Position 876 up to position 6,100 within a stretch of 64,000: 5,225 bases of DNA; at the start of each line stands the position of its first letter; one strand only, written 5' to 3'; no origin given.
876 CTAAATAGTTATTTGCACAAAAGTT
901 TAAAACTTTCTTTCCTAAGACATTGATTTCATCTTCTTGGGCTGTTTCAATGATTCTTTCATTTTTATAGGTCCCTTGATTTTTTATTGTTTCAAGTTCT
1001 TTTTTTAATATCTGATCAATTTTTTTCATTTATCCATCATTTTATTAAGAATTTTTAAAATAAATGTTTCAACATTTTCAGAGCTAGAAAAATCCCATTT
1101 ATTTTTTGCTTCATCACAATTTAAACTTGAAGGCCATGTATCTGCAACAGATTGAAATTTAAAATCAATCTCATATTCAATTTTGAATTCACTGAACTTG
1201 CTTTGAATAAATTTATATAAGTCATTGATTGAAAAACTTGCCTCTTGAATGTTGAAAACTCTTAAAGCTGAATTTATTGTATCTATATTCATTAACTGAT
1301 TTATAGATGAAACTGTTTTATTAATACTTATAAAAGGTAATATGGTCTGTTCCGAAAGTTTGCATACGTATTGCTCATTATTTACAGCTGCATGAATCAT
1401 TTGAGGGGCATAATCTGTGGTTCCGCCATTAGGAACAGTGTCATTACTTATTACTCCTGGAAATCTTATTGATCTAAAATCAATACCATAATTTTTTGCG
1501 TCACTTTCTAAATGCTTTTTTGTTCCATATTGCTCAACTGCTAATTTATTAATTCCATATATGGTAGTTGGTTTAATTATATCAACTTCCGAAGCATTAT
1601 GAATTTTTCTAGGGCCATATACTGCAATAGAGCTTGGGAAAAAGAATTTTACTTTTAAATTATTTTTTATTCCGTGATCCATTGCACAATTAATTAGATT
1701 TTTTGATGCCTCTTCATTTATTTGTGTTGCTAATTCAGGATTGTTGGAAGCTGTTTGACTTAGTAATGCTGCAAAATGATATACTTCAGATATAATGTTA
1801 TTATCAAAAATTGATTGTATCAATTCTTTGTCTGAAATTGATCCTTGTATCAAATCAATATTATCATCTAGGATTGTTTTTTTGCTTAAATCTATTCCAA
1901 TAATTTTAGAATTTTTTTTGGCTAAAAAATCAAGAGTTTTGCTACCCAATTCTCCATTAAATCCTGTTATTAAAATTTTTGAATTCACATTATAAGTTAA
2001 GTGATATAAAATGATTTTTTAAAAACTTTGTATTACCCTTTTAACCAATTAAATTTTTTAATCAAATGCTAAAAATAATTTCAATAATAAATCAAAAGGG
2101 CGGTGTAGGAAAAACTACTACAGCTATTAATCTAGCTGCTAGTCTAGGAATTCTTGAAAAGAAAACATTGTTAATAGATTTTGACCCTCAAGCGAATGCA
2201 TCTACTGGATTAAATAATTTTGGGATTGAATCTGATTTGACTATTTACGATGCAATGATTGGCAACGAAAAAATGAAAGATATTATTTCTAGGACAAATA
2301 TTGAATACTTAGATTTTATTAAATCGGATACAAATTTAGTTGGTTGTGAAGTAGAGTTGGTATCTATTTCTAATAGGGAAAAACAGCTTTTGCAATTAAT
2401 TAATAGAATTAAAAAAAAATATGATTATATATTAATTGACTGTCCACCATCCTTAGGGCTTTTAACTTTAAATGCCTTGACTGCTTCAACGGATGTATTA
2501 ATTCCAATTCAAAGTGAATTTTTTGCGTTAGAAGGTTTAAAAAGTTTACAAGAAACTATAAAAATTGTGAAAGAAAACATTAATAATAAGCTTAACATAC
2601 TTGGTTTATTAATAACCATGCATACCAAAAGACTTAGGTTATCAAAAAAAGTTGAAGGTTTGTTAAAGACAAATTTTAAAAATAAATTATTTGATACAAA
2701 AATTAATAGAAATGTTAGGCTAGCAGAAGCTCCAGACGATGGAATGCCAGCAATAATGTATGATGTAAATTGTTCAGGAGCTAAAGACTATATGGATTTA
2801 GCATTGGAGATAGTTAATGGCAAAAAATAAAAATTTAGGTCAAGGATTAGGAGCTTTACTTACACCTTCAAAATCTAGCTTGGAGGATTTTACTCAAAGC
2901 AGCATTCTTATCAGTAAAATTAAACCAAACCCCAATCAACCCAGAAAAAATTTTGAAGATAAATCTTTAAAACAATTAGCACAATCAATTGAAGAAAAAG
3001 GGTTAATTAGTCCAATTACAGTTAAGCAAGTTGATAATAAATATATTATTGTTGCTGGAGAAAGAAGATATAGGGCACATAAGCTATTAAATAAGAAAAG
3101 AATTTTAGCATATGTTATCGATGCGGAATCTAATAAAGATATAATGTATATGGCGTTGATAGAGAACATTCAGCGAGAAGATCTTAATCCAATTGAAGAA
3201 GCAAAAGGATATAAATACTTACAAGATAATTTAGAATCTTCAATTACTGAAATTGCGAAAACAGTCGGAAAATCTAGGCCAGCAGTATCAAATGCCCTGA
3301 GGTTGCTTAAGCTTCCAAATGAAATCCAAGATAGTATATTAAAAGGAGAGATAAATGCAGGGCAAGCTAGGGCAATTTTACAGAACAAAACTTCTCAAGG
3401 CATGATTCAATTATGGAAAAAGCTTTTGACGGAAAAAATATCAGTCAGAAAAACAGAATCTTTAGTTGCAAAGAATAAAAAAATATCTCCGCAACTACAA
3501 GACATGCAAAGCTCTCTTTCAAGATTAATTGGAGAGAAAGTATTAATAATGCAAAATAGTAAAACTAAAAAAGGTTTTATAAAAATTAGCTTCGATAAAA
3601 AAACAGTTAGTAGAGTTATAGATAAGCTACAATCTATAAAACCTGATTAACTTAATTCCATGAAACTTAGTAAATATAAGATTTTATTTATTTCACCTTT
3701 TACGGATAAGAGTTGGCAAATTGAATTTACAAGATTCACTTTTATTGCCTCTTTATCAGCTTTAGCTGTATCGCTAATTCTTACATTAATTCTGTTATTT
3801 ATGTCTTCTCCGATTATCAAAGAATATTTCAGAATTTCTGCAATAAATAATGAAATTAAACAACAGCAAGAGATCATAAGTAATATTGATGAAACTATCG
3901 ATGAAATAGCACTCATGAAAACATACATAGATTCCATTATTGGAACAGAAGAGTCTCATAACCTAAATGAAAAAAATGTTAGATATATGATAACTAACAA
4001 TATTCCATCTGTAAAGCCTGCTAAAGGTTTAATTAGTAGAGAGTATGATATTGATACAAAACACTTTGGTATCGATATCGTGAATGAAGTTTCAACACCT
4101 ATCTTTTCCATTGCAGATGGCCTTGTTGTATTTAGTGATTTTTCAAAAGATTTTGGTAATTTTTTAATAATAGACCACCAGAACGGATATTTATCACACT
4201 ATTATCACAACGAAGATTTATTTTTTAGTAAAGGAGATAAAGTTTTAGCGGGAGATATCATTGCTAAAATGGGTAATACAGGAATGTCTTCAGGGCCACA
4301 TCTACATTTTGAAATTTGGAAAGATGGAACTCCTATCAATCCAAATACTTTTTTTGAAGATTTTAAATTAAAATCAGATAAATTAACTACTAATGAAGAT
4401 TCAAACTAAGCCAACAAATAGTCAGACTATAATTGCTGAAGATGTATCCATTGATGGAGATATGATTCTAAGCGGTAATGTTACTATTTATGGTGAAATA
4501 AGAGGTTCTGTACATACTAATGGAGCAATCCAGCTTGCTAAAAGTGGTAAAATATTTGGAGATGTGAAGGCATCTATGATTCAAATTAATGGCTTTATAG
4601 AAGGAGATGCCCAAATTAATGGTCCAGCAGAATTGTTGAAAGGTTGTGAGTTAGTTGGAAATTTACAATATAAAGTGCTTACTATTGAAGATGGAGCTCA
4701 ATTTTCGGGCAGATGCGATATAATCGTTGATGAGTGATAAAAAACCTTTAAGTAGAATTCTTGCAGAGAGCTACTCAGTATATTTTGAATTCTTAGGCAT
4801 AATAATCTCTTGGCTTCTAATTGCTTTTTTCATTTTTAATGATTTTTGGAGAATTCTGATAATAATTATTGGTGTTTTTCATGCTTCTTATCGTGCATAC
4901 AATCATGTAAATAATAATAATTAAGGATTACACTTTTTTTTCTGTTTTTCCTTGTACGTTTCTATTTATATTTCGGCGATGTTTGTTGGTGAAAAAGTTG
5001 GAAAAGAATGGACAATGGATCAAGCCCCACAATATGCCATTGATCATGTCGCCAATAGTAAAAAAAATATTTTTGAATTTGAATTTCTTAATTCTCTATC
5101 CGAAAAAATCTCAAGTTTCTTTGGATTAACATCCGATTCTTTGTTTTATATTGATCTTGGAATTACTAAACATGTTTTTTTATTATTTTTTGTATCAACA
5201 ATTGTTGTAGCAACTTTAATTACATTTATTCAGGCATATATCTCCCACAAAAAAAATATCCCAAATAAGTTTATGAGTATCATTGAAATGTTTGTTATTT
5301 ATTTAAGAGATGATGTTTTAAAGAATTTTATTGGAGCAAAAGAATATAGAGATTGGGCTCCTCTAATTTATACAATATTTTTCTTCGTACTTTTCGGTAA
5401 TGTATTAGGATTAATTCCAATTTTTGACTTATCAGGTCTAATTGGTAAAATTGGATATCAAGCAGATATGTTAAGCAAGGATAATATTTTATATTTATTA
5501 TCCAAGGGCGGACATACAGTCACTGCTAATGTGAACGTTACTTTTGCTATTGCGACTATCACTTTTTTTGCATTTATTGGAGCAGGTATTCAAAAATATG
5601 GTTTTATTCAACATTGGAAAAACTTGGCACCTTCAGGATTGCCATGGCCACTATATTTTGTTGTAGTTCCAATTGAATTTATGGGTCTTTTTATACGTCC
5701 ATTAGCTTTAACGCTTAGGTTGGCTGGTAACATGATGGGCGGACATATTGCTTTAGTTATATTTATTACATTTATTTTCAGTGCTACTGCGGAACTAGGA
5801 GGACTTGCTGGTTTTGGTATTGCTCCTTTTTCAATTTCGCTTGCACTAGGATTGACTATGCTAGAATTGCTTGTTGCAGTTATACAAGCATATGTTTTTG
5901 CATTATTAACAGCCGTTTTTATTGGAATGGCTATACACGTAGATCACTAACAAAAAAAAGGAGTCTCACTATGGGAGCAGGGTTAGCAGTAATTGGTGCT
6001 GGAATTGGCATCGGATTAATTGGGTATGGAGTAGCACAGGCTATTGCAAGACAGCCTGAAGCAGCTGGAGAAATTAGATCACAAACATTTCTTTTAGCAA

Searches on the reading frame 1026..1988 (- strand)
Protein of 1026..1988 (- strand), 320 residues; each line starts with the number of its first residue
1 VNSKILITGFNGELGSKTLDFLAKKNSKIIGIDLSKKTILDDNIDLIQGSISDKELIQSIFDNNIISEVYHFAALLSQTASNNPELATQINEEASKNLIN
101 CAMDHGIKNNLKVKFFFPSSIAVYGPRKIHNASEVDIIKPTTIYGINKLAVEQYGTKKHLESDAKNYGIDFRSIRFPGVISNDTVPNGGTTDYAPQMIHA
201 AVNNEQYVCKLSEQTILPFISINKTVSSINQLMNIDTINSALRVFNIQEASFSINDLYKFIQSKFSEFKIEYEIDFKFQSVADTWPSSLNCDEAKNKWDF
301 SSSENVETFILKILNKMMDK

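Call 69: search_protein_families(library=pfam, proteins=[window:1026-1988:-], max_evalue=0.01)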
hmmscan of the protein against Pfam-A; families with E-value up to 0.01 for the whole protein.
window:1026-1988:- (320 aa): 5 families
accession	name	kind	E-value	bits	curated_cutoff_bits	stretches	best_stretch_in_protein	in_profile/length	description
PF01370.27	Epimerase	-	2.5e-22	79.9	20.9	1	5-208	1-200/240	NAD dependent epimerase/dehydratase family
PF16363.11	GDP_Man_Dehyd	-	1.7e-19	70.9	27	1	6-156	1-165/332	GDP-mannose 4,6 dehydratase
PF04321.23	RmlD_sub_bind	-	1.2e-11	44.7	27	1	4-154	2-135/287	RmlD substrate binding domain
PF02719.21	Polysacc_synt_2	-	1.7e-06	27.9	20.2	1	35-109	32-122/293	Polysaccharide biosynthesis protein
PF01073.25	3Beta_HSD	-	0.0015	18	22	1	7-138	2-138/280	3-beta hydroxysteroid dehydrogenase/isomerase family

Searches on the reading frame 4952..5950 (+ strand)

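Call 74: search_protein_families(library=pfam, proteins=[window:4952-5950:+], max_evalue=0.00001)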
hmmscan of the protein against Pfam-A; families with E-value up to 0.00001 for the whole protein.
window:4952-5950:+ (332 aa): 1 family
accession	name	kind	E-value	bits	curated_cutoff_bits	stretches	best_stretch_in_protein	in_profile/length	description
PF00119.25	ATP-synt_A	-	2.4e-54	184.9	33.9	1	81-324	3-216/217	ATP synthase A chain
